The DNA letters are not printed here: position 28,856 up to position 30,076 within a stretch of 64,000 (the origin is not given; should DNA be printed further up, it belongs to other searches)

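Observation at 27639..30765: Translationally coupled operon of a HemN-like rSAM enzyme, a second rSAM enzyme and a formyltransferase, divergent from a glycosyltransferase/PQQ-propeller operon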

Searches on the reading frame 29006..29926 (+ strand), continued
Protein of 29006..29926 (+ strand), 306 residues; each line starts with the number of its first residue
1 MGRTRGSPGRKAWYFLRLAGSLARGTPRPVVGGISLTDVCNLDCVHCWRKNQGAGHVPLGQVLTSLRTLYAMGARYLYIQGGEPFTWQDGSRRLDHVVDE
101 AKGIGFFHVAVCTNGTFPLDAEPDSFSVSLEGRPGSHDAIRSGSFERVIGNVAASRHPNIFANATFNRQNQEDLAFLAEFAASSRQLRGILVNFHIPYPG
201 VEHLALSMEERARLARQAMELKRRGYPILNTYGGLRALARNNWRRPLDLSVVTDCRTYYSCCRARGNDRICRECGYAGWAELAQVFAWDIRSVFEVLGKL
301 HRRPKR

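Call 91: search_protein_families(library=ncbifam, proteins=[L079:239-721:+, L079:807-1295:+, L079:1365-2273:+, L079:2293-3342:+, L079:3308-4234:+, L079:4245-5894:+, L079:5891-6877:+, L079:9182-9766:+], max_evalue=1e-8)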
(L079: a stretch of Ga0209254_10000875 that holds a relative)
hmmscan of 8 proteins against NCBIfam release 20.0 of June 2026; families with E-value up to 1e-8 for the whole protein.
L079:239-721:+ (160 aa): 0 families

L079:807-1295:+ (162 aa): 0 families

L079:1365-2273:+ (302 aa): 12 families
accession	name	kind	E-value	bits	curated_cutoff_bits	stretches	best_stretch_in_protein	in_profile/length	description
NF002043.0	PRK00870.1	subfamily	3.7e-117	391.1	265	1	5-297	2-300/302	haloalkane dehalogenase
NF002938.0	PRK03592.1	equivalog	2.5e-46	158.4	241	1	20-299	8-293/298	haloalkane dehalogenase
NF002873.0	PRK03204.1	equivalog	4.4e-30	105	466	1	16-294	8-285/286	haloalkane dehalogenase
NF011457.0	PRK14875.1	equivalog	9e-14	51.2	307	1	20-136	108-221/372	acetoin dehydrogenase dihydrolipoyllysine-residue acetyltransferase subunit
TIGR01250.1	pro_imino_pep_2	subfamily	2e-13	50.6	167.65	1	27-154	7-137/288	proline iminopeptidase-family hydrolase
NF045632.1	hydroxlase_HsaD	equivalog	1.3e-12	47.2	400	1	25-295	15-288/290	4,5:9,10-diseco-3-hydroxy-5,9,17-trioxoandrosta-1(10),2-diene-4-oate hydrolase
TIGR03056.1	bchO_mg_che_rel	equivalog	2.5e-10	39.9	172.55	1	26-135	10-117/278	alpha/beta fold hydrolase BchO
NF045948.1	ProImpepThrmp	equivalog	3.2e-10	39.9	500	1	43-147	24-129/291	proline iminopeptidase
NF050089.1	i_nPHAscl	equivalog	6.4e-10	38.6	300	1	43-146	17-117/288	intracellular short-chain-length polyhydroxyalkanoate depolymerase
NF045945.1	ProImpepLactob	equivalog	1.1e-09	38.2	400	1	37-130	20-114/293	proline iminopeptidase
TIGR01249.1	pro_imino_pep_1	equivalog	1.2e-09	37.7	259.75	1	28-143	11-125/307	prolyl aminopeptidase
NF004514.1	PRK05855.1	equivalog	1.4e-09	37.1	455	0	26-125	4-103/578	SDR family oxidoreductase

L079:2293-3342:+ (349 aa): 9 families
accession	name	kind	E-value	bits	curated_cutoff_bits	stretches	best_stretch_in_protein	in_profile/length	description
NF006829.0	PRK09352.1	subfamily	1.4e-46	159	249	1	40-338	39-321/322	beta-ketoacyl-ACP synthase 3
TIGR00747.1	fabH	subfamily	2e-41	142.2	292.1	1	4-337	2-321/322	beta-ketoacyl-ACP synthase III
NF006720.0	PRK09258.1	equivalog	4.4e-38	131.5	285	1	7-330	8-330/338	3-oxoacyl-ACP synthase III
NF005541.0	PRK07204.1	equivalog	9.3e-24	84.4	402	1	4-336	4-327/329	beta-ketoacyl-ACP synthase III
NF004623.0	PRK05963.1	equivalog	1.9e-21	76.7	437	1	6-337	7-327/328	beta-ketoacyl-ACP synthase III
NF005308.0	PRK06840.1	equivalog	1.2e-20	73.8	315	1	4-192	4-180/339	3-oxoacyl-ACP synthase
NF005703.0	PRK07515.1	equivalog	1.4e-15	57.1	304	1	57-338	99-372/373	beta-ketoacyl-ACP synthase III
NF009519.0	PRK12880.1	equivalog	8e-14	51.7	436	1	5-191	8-192/353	beta-ketoacyl-ACP synthase III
NF003274.0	PRK04262.1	equivalog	5.3e-13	48.7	244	1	5-329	3-299/347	hydroxymethylglutaryl-CoA synthase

L079:3308-4234:+ (308 aa): 4 families
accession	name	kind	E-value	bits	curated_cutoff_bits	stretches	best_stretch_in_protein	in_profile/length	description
NF006720.0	PRK09258.1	equivalog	1.4e-18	67.4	285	1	24-131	57-152/338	3-oxoacyl-ACP synthase III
NF006829.0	PRK09352.1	subfamily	6.4e-16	58.2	249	1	24-301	49-314/322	beta-ketoacyl-ACP synthase 3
TIGR00747.1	fabH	subfamily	1.8e-13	50.3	292.1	1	20-301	43-315/322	beta-ketoacyl-ACP synthase III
NF005541.0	PRK07204.1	equivalog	2.4e-09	37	402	1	25-302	49-323/329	beta-ketoacyl-ACP synthase III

L079:4245-5894:+ (549 aa): 85 families (the best 25 are shown)
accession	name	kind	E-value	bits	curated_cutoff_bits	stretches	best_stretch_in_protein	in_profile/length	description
NF006754.0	PRK09274.1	equivalog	1.8e-184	614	478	1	37-548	40-551/555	fatty acid CoA ligase family protein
NF045786.1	OlefBLtnSynXan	equivalog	6.2e-149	496.9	900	1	34-547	33-544/544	olefin beta-lactone synthetase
NF045785.1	OlefBLtnSynShew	equivalog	5.9e-148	493.7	850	1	37-544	36-551/552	olefin beta-lactone synthetase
NF004837.0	PRK06187.1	subfamily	1.6e-57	194.9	476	1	14-504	8-486/531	long-chain-fatty-acid--CoA ligase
NF004822.0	PRK06178.1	equivalog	3e-40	138.3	782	2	147-498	190-526/571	acyl-CoA synthetase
NF005702.0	PRK07514.1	subfamily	1.2e-39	136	558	1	37-505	28-466/506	malonyl-CoA synthase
TIGR01733.1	AA-adenyl-dom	subfamily_domain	1.9e-37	129.1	317.4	1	40-443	1-382/409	amino acid adenylation domain-containing protein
NF009233.0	PRK12583.1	subfamily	6e-36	123.9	832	1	167-494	198-504/558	fatty acid CoA ligase family protein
NF004114.0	PRK05605.1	equivalog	2.1e-35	122.1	766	1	121-493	172-522/575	long-chain-fatty-acid--CoA ligase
NF005676.0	PRK07470.1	equivalog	1.4e-34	119.6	774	1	7-497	13-486/544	acyl-CoA synthetase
NF052269.1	Staph_lig_FadD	equivalog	2.9e-34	118.3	650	1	18-479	4-433/499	long-chain-fatty-acid--CoA ligase FadD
NF006181.0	PRK08314.1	subfamily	6.6e-33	113.8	705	1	163-479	197-492/563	long-chain-fatty-acid--CoA ligase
NF005307.0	PRK06839.1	equivalog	2.7e-32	112.1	748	1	14-494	2-447/496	o-succinylbenzoate--CoA ligase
NF005801.1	PRK07656.1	equivalog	4.1e-32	111.5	657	1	37-477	25-441/500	FadD3 family acyl-CoA ligase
TIGR03098.1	ligase_PEP_1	hypoth_equivalog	9.6e-32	110.1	592.35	1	21-499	7-478/517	acyl-CoA ligase (AMP-forming), exosortase A system-associated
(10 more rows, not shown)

L079:5891-6877:+ (328 aa): 14 families
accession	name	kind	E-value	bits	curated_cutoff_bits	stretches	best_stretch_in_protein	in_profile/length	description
NF042423.1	oxyalk_red_Shew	equivalog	2e-104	349.3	580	1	3-322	11-331/331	2-alkyl-3-oxoalkanoate reductase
NF042422.1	oxyalk_red_OleD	equivalog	4e-92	309.1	580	1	1-325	1-327/329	2-alkyl-3-oxoalkanoate reductase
TIGR03466.1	HpnA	hypoth_equivalog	6.3e-36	123.9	367.65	1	1-312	1-308/327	hopanoid-associated sugar epimerase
TIGR04180.1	EDH_00030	hypoth_equivalog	3.3e-24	85.5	475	1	4-246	2-254/297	NAD-dependent 4,6-dehydratase LegB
NF052578.1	StrlDmthSdmBMthl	equivalog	6.2e-22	78.8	600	1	1-280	1-277/328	sterol demethylase protein SdmB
TIGR01746.1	Thioester-redct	subfamily_domain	1.2e-19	70.8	213.35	1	62-249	88-281/371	thioester reductase domain-containing protein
TIGR01179.1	galE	equivalog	9.7e-18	64.1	262.3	1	3-172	2-182/332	UDP-glucose 4-epimerase GalE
TIGR01181.1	dTDP_gluc_dehyt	equivalog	1.8e-15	56.9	365.1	1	3-247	2-260/321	dTDP-glucose 4,6-dehydratase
TIGR02197.1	heptose_epim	equivalog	3.6e-14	52.6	274.6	1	4-173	2-177/316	ADP-glyceromanno-heptose 6-epimerase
TIGR01214.1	rmlD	equivalog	2.6e-11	43.2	224.05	1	4-184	3-169/285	dTDP-4-dehydrorhamnose reductase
NF043036.1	ErythonDh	equivalog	1.7e-10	40.6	325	1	1-148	1-160/321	D-erythronate dehydrogenase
NF005539.0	PRK07201.1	equivalog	8.1e-10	38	549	0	1-266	1-287/657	SDR family oxidoreductase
TIGR03589.1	PseB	equivalog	1.4e-09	37.3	407.75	0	3-153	7-151/324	UDP-N-acetylglucosamine 4,6-dehydratase (inverting)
NF007956.0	PRK10675.1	subfamily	2.2e-09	36.9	394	0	1-148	1-160/338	UDP-glucose 4-epimerase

L079:9182-9766:+ (194 aa): 0 families

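Call 101: search_protein_families(library=pfam, alignment_id=A4, max_evalue=10)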
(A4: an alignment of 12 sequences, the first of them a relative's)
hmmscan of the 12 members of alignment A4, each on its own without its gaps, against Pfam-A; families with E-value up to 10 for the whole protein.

A. member 1, L034:7872-8465:+ (197 aa): 0 families

B. families by the number of members that match (of 12 scanned): 11 families
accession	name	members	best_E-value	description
PF10604.15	Polyketide_cyc2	2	0.061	Polyketide cyclase / dehydrase and lipid transport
PF24944.1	DUF7758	1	0.0062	Domain of unknown function (DUF7758)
PF03364.25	Polyketide_cyc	1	0.021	Polyketide cyclase / dehydrase and lipid transport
PF02922.24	CBM_48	1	0.024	Carbohydrate-binding module 48 (Isoamylase N-terminal domain)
PF11311.13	DUF3114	1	0.025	Protein of unknown function (DUF3114)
PF18113.7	Rbx_binding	1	0.082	Rubredoxin binding C-terminal domain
PF06129.17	Chordopox_G3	1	0.11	Chordopoxvirus G3 protein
PF14657.12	Arm-DNA-bind_4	1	0.12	Arm DNA-binding domain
PF11426.13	Tn7_TnsC_Int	1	0.14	Tn7 transposition regulator TnsC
PF20644.2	Rrn7_cyclin_N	1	0.2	Rrn7/TAF1B, N-terminal cyclin domain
PF19409.5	Thiopep_pre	1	0.29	Thiopeptide-type bacteriocin precursor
